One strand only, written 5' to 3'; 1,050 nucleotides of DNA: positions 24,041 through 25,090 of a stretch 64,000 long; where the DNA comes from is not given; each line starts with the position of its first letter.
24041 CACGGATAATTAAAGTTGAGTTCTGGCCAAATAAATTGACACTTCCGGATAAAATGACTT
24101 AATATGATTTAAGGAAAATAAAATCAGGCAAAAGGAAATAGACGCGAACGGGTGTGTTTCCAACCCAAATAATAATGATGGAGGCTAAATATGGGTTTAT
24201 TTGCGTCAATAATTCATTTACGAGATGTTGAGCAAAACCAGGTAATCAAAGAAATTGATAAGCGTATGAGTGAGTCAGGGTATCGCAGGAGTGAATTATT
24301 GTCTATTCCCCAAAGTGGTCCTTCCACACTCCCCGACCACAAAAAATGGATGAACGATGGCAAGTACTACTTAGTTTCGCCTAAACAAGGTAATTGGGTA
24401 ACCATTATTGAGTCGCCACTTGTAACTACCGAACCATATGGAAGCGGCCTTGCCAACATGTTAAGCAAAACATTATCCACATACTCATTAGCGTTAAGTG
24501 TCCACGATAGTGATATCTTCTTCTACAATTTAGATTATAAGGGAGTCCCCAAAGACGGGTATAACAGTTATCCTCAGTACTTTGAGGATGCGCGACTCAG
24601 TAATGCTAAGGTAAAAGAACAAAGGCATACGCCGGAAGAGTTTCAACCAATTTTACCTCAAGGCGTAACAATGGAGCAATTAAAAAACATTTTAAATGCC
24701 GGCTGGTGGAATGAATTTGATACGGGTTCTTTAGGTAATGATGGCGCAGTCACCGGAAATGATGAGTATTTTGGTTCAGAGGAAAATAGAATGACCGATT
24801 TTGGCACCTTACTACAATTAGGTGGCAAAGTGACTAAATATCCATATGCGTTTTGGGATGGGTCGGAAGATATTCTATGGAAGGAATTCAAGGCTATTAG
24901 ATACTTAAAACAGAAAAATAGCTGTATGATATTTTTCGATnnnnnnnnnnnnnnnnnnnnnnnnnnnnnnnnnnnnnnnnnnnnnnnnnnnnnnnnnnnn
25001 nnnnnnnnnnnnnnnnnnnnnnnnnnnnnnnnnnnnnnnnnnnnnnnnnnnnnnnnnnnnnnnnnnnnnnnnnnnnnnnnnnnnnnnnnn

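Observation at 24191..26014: Low-GC lone gene encoding a 607-aa RDD-domain membrane protein with a DUF4272-like C-terminus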

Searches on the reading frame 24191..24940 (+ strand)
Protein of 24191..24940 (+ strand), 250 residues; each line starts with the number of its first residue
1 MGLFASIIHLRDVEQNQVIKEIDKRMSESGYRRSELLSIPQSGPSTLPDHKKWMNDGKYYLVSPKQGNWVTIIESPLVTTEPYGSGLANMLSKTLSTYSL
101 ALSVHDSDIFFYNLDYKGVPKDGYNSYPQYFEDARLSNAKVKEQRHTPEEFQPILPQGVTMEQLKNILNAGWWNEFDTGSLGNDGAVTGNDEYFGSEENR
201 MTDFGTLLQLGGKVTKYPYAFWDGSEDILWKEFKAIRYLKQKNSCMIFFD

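Call 31: find_homologous_proteins(query=A2, max_evalue=0.00001)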
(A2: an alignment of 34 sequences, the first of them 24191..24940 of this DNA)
Query A2 (34 sequences) (250 aa, profile of the alignment): 27 proteins with E <= 0.00001 among 8000 candidates.
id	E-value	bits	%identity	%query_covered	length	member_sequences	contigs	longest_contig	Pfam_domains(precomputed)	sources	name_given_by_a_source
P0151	3.4e-96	339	46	95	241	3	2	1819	-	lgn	-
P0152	3.7e-96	339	49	95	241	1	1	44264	-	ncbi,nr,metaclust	ncbi:hypothetical protein AYO44_05050 [Planctomycetaceae bacterium SCGC AG-212-F19]|nr:hypothetical 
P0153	6.1e-95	335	48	95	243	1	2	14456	-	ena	-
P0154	4.6e-94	332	49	96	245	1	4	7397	-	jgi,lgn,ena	-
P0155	1.5e-93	331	48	95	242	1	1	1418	-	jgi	-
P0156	1.8e-93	330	48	96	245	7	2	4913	-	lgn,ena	-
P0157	2.3e-93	330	49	95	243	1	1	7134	-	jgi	jgi:hypothetical protein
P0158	2.5e-93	330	48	96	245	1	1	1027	-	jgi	jgi:hypothetical protein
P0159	2.6e-93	330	48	96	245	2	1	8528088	-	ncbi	-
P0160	3.5e-93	330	49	96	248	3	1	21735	-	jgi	jgi:hypothetical protein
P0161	4.3e-93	329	46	95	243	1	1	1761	-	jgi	jgi:hypothetical protein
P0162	4.4e-93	329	49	95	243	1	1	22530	-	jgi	jgi:hypothetical protein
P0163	6.0e-93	329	48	95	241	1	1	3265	-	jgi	jgi:hypothetical protein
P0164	1.1e-92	328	49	98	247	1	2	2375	-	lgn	-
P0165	1.5e-92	327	46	96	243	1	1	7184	-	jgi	jgi:hypothetical protein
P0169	7.8e-90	319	48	96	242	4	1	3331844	-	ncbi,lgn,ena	-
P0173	2.1e-75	271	39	98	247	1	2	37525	-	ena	-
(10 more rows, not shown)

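Call 33: find_encoding_contigs(protein=P0159, flank=8000, max_places=3)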
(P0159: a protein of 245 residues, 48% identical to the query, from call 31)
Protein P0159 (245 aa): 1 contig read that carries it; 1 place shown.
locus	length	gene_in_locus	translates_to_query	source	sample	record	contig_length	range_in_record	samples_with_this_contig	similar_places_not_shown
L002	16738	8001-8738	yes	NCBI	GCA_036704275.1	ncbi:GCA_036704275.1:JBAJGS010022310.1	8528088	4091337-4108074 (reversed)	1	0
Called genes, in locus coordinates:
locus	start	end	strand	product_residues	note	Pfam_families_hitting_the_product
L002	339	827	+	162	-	-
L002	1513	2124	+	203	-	-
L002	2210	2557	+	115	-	-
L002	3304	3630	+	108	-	PF22281:DUF6959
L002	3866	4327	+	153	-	-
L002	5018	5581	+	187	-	-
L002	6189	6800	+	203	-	-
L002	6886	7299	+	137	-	-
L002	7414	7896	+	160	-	PF13424:TPR_12 (faint), PF07719:TPR_2 (faint), PF00515:TPR_1 (faint)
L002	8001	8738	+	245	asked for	-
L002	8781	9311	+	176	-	PF21837:DUF6896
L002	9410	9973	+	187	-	PF03031:NIF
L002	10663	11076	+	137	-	-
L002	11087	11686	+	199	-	-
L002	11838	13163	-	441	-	PF01548:DEDD_Tnp_IS110, PF02371:Transposase_20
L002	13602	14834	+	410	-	-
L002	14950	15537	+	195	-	PF00216:Bac_DNA_binding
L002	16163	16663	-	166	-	-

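Call 34: find_encoding_contigs(protein=P0169, flank=8000, max_places=3)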
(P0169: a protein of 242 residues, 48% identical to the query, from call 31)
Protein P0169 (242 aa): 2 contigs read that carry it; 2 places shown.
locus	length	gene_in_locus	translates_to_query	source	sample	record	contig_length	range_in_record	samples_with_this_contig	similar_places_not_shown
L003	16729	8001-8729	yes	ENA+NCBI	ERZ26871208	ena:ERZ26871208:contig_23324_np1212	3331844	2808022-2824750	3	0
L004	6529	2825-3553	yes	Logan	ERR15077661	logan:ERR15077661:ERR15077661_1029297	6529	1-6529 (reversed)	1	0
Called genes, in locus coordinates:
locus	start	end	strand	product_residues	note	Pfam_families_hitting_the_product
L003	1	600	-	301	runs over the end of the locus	PF00248:Aldo_ket_red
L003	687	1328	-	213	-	PF06445:GyrI-like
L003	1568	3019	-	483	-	PF00072:Response_reg, PF00158:Sigma54_activat, PF13191:AAA_16 (weak), PF14532:Sigma54_activ_2, PF00004:AAA (weak), PF07728:AAA_5 (weak), PF25601:AAA_lid_14, PF02954:HTH_8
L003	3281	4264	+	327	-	PF00072:Response_reg, PF13487:HD_5, PF01966:HD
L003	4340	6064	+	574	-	PF02384:N6_Mtase, PF07669:Eco57I, PF12950:TaqI_C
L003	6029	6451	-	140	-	-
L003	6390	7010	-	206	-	-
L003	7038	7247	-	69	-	PF13560:HTH_31, PF12844:HTH_19, PF01381:HTH_3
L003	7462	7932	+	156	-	PF08837:DUF1810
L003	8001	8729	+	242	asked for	-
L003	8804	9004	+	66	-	-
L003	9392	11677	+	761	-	PF00069:Pkinase, PF24807:WD40_CDC20-Fz, PF24814:WD40_Prp19, PF25174:Beta-prop_THOC3, PF00400:WD40, PF23381:Beta-prop_IFT122_1st, PF23414:Beta-prop_EML_2, PF24796:WDR55, +80 more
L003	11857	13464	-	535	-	PF00924:MS_channel_2nd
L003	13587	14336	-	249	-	-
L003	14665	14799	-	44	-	-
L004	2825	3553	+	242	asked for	-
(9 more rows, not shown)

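Call 42: predict_structure(alignment_id=A3)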
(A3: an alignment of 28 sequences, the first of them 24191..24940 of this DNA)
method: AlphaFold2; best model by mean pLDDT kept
length: 250 residues; sequences in the alignment: 28
mean_pLDDT: 88.6   pTM: 0.88
mean pLDDT of the five models: 88.6, 87.2, 86.9, 86.1, 85.3
residues with pLDDT >= 90: 170; 70-90: 55; 50-70: 19; < 50: 6
segments of 3 or more residues with pLDDT < 50: 77-80
pLDDT, mean of each block of 10 residues (from residue 1): 76 98 93 93 88 84 96 70 80 98 90 97 94 91 94 97 96 93 81 76 96 89 87 94 65
secondary structure, 60 per line:
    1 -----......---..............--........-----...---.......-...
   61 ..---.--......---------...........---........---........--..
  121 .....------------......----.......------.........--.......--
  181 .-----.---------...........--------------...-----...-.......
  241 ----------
elements in order: E6-11 H15-28 E31-38 H50-56 E58-62 E69-74 H84-94 E98-105 E109-116 E119-125 H138-143 H148-154 H161-169 H172-178 H197-207 E234-240

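Call 47: find_encoding_contigs(protein=P0152, flank=8000, max_places=2)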
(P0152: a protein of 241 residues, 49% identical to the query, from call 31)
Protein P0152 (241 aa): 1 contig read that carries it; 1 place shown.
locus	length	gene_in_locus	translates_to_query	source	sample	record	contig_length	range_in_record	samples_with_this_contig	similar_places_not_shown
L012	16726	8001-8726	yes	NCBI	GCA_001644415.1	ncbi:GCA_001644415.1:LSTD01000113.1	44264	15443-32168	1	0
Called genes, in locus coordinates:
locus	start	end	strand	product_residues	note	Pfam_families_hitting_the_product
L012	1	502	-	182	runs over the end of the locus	-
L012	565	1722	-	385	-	-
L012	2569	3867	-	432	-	-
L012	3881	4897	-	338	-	PF04055:Radical_SAM (weak)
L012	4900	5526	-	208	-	PF13811:DUF4186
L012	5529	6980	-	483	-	PF01381:HTH_3 (weak)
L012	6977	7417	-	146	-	PF22014:DUF6932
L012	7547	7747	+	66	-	-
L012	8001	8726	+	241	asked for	-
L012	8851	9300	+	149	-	-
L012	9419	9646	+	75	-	-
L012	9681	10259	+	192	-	-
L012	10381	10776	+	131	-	-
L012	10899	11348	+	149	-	-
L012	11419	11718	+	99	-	-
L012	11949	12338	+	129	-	-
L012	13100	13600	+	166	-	PF05163:DinB, PF12867:DinB_2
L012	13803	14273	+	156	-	PF14106:DUF4279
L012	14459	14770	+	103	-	-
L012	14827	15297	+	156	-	PF14106:DUF4279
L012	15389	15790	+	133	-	-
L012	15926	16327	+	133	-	-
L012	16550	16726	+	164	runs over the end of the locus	PF14567:SUKH_5 (faint), PF09346:SMI1_KNR4, PF14568:SUKH_6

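Call 48: find_encoding_contigs(protein=P0173, flank=8000, max_places=2)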
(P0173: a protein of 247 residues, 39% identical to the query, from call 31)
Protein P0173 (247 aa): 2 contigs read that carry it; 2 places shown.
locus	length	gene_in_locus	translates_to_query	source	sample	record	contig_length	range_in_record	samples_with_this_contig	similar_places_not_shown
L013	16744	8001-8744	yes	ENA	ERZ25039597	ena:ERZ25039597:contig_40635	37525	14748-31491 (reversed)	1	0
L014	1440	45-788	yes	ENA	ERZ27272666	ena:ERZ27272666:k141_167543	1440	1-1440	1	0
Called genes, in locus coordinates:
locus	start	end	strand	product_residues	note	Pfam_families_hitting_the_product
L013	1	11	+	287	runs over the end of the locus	-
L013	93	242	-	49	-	-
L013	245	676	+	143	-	-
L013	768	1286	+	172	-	PF13302:Acetyltransf_3, PF00583:Acetyltransf_1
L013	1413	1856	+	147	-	-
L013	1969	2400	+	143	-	PF14534:DUF4440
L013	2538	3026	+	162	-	PF13474:SnoaL_3, PF14534:DUF4440 (weak)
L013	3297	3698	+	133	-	-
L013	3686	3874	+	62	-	-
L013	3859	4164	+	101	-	PF05016:ParE_toxin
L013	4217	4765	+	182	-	-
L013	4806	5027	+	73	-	-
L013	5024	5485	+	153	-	-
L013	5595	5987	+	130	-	-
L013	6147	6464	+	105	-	-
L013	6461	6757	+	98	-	PF15731:MqsA_antitoxin (weak), PF01381:HTH_3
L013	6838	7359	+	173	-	-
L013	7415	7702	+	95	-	PF04365:BrnT_toxin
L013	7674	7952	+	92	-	-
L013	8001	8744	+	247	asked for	-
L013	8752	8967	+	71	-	-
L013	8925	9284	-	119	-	-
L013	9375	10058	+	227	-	-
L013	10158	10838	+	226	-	-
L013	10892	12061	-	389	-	PF13011:LZ_Tnp_IS481, PF13384:HTH_23 (weak), PF13551:HTH_29 (faint), PF13565:HTH_32, PF00665:rve, PF24764:rva_4 (weak), PF13683:rve_3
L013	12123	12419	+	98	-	-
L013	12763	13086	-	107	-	PF13744:HTH_37 (weak), PF13560:HTH_31, PF01381:HTH_3 (weak)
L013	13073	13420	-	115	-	PF05973:Gp49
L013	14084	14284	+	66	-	-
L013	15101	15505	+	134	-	-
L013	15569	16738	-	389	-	PF13011:LZ_Tnp_IS481, PF13384:HTH_23 (weak), PF13551:HTH_29 (faint), PF13565:HTH_32, PF00665:rve, PF24764:rva_4 (weak), PF13683:rve_3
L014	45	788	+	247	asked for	-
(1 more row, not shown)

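Call 52: search_protein_families(library=pfam, alignment_id=A2, max_evalue=10)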
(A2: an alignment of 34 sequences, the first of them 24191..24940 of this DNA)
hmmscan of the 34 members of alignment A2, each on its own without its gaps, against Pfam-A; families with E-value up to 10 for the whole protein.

A. member 1, window:24191-24940:+ (250 aa): 1 family
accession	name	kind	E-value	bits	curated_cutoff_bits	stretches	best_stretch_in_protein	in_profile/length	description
PF01271.22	Granin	-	0.17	11.2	25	1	132-200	369-430/585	Granin (chromogranin or secretogranin)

B. families by the number of members that match (of 34 scanned): 7 families
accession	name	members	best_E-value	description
PF00560.39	LRR_1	1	0.018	Leucine Rich Repeat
PF03819.22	MazG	1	0.11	MazG nucleotide pyrophosphohydrolase domain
PF16056.10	DUF4799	1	0.15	Domain of unknown function (DUF4799)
PF01271.22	Granin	1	0.17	Granin (chromogranin or secretogranin)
PF15867.10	Dynein_attach_N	1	0.25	Dynein attachment factor N-terminus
PF21648.2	M1E1E6-like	1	0.28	Integron cassette protein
PF05567.17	T4P_PilY1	1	0.33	PilY1 beta-propeller domain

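Call 63: find_related_loci(query=A3, collection=genome_contigs, flank=10000)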
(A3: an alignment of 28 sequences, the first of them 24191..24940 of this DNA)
Query A3 (250 aa) in genome_contigs; peptide patterns used: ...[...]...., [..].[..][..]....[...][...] (x = any residue, [..] = any of these).
83 stretches matched a pattern; 10 encode a relative of the query (tblastn E <= 1e-3); 10 distinct loci.
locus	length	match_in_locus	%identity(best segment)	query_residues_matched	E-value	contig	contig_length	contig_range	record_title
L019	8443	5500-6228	47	1-240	1e-76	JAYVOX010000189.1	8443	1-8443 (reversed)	MAG: Schlesneria sp. isolate GL72_DN_concoct_9_sub GL72_DN_concoct_9_sub_188, whole genome shotgun sequence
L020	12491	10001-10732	48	1-241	5e-76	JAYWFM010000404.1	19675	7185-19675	MAG: Planctomycetota bacterium isolate GL99_UP_concoct_187 GL99_UP_concoct_187_403, whole genome shotgun sequence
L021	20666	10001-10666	48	1-222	5e-69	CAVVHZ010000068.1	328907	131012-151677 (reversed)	MAG: uncultured Gemmataceae bacterium isolate MFD01633.bin.2.60 genome assembly, contig: contig_7507, whole genome shotg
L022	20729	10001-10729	44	1-242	9e-61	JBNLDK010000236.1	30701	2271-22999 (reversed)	MAG: Polyangiaceae bacterium isolate C1C2.bin.51.orig k141_834412, whole genome shotgun sequence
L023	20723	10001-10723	38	6-247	7e-54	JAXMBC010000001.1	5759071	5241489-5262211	MAG: Gemmatales bacterium isolate STL-PLA26 C1.125.fa-1, whole genome shotgun sequence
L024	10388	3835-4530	42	6-238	6e-54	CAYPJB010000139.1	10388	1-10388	MAG TPA_asm: uncultured Bacteroidales bacterium isolate binchicken_co197_566 genome assembly, contig: NODE_11942_length_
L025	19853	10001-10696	38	6-238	4e-50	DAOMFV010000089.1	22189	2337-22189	MAG TPA_asm: Gemmatales bacterium isolate AMR_MDS_4993 NODE_744_length_22189_cov_6.174709, whole genome shotgun sequence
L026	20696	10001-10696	38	6-238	8e-50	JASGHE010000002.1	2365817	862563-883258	MAG: Gemmatales bacterium isolate 5N134 JMF-2111-06-0005.ont.bin.134_1, whole genome shotgun sequence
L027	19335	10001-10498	44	1-165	4e-46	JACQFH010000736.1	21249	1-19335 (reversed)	MAG: Planctomycetia bacterium isolate NC_groundwater_1042_Pr1_S-0.65um_63_10 Montesol18_Sp65_coassembly_scaffold_1811580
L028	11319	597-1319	42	1-241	4e-36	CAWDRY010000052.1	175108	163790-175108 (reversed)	MAG: uncultured Gemmataceae bacterium isolate MFD04492.bin.2.10 genome assembly, contig: contig_2636, whole genome shotg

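Call 69: search_protein_families(library=pfam, alignment_id=A7, max_evalue=0.001)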
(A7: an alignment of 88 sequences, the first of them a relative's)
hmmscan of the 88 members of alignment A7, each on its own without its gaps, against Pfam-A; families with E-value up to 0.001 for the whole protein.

A. member 1, L019:480-1448:- (322 aa): 2 families
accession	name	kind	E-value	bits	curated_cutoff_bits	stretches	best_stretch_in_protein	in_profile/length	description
PF07596.16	SBP_bac_10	-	7.8e-41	141.3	23.3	1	41-309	1-267/268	Protein of unknown function (DUF1559)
PF07963.17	N_methyl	-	2.1e-06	27.5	21.2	1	12-36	2-26/27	Prokaryotic N-terminal methylation motif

B. families by the number of members that match (of 88 scanned): 145 families (the first 25 are shown)
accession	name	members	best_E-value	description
PF00107.32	ADH_zinc_N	4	1e-27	Zinc-binding dehydrogenase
PF13602.12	ADH_zinc_N_2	4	6.7e-27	Zinc-binding dehydrogenase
PF08240.17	ADH_N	4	5.7e-19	Alcohol dehydrogenase GroES-like domain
PF01139.22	RtcB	2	1e-89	tRNA-splicing ligase RtcB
PF07394.17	DUF1501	2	4.1e-87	Protein of unknown function (DUF1501)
PF00501.34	AMP-binding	2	4.1e-68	AMP-binding enzyme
PF00069.31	Pkinase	2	1.8e-45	Protein kinase domain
PF07596.16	SBP_bac_10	2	7.8e-41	Protein of unknown function (DUF1559)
PF07714.23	PK_Tyr_Ser-Thr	2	1.5e-31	Protein tyrosine and serine/threonine kinase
PF01553.26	Acyltransferase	2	3.6e-27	Acyltransferase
PF04055.27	Radical_SAM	2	1.5e-21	Radical SAM superfamily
PF02540.23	NAD_synthase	2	2e-17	NAD synthase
PF10936.14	DUF2617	2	2.3e-09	Protein of unknown function DUF2617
PF07963.17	N_methyl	2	2.6e-08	Prokaryotic N-terminal methylation motif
PF00171.27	Aldedh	1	1.4e-119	Aldehyde dehydrogenase family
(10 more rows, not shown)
